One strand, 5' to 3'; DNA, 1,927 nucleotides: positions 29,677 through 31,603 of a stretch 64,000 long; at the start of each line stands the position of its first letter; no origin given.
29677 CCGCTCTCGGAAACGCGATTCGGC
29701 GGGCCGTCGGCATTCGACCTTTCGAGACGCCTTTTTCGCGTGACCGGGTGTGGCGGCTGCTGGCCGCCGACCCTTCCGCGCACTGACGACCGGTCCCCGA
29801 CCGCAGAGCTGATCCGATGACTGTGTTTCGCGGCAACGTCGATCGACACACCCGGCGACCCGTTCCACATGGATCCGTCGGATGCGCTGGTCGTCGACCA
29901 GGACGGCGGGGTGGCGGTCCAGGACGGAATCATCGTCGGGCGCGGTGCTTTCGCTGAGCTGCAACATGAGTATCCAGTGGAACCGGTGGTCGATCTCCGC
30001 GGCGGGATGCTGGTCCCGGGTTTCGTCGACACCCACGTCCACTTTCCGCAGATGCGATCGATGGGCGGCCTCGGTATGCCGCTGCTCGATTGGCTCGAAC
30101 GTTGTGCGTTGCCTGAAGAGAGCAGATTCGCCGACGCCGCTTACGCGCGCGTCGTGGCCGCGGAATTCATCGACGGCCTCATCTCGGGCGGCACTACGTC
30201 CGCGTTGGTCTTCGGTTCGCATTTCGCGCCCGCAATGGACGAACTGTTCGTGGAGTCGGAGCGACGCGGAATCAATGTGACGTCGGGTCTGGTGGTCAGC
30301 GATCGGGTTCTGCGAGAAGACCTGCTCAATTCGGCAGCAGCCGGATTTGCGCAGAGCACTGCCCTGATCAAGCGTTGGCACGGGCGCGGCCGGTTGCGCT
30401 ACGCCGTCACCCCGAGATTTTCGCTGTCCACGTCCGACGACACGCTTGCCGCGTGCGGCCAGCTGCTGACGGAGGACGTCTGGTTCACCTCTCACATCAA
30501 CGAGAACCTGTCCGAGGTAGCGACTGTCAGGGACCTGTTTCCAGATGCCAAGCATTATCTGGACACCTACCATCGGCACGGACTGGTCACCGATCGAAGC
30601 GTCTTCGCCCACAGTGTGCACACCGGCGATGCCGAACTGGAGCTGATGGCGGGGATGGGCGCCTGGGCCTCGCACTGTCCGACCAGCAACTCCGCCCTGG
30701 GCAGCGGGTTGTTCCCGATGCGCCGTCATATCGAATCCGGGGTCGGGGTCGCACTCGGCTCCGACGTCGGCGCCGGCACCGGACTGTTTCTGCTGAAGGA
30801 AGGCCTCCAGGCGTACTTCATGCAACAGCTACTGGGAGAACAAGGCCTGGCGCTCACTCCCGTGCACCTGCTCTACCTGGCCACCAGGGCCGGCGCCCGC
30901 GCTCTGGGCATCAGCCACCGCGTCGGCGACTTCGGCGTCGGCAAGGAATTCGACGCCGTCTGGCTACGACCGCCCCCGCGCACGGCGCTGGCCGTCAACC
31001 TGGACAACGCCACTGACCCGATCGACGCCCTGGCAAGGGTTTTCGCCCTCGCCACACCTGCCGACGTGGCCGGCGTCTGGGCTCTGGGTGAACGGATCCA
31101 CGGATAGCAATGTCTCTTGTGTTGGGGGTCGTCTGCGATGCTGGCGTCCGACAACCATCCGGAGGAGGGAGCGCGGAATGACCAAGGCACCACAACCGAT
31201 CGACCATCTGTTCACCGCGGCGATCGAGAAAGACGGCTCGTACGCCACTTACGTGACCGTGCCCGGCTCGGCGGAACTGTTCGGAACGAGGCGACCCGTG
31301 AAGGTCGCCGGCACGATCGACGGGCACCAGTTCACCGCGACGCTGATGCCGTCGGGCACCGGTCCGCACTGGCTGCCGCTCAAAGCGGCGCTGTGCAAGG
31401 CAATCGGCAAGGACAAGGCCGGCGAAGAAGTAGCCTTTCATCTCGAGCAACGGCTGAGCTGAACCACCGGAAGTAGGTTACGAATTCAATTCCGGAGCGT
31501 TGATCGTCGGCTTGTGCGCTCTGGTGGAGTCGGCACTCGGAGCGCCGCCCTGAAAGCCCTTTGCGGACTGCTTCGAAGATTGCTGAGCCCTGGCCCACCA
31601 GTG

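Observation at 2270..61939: About 35 single-base frame changes in roughly half of the genes, almost all +1 insertions in G/C runs, clustered in blocks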

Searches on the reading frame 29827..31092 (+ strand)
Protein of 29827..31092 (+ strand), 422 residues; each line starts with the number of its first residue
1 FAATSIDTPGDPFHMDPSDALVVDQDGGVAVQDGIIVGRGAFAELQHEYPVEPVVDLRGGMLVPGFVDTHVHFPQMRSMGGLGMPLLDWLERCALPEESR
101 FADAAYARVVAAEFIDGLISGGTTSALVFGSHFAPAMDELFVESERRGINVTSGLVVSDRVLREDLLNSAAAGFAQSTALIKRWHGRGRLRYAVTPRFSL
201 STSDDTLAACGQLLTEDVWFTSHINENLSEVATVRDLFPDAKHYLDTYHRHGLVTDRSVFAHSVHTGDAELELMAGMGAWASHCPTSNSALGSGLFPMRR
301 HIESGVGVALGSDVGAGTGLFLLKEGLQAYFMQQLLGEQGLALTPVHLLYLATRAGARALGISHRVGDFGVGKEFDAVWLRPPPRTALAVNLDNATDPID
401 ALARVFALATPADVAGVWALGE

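Call 22: search_protein_families(library=pfam, max_evalue=0.001, proteins=[window:29827-31092:+])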
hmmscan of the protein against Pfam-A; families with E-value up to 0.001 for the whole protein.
seq(422 aa): 3 families
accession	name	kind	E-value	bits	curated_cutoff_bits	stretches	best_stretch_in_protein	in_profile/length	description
PF01979.26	Amidohydro_1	-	1.8e-44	152.8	25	1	61-421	1-342/345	Amidohydrolase family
PF07969.17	Amidohydro_3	-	4.1e-11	43.5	29.7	2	248-381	299-445/472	Amidohydrolase family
PF22039.1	HUTI_composite_bact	-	0.0001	22.2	25.5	1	27-50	1-24/26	Imidazolonepropionase-like composite domain, bacteria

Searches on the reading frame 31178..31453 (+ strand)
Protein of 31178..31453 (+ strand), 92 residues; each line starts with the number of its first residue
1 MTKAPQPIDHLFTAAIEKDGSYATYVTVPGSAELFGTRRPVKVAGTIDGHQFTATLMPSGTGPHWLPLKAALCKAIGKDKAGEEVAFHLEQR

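Call 46: search_protein_families(library=pfam, max_evalue=0.001, proteins=[window:31178-31453:+])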
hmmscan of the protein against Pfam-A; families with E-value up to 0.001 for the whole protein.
seq(92 aa): 1 family
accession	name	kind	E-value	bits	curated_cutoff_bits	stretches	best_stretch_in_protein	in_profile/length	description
PF08922.17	DUF1905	-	5.1e-19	68.6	24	1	12-89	1-81/81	Domain of unknown function (DUF1905)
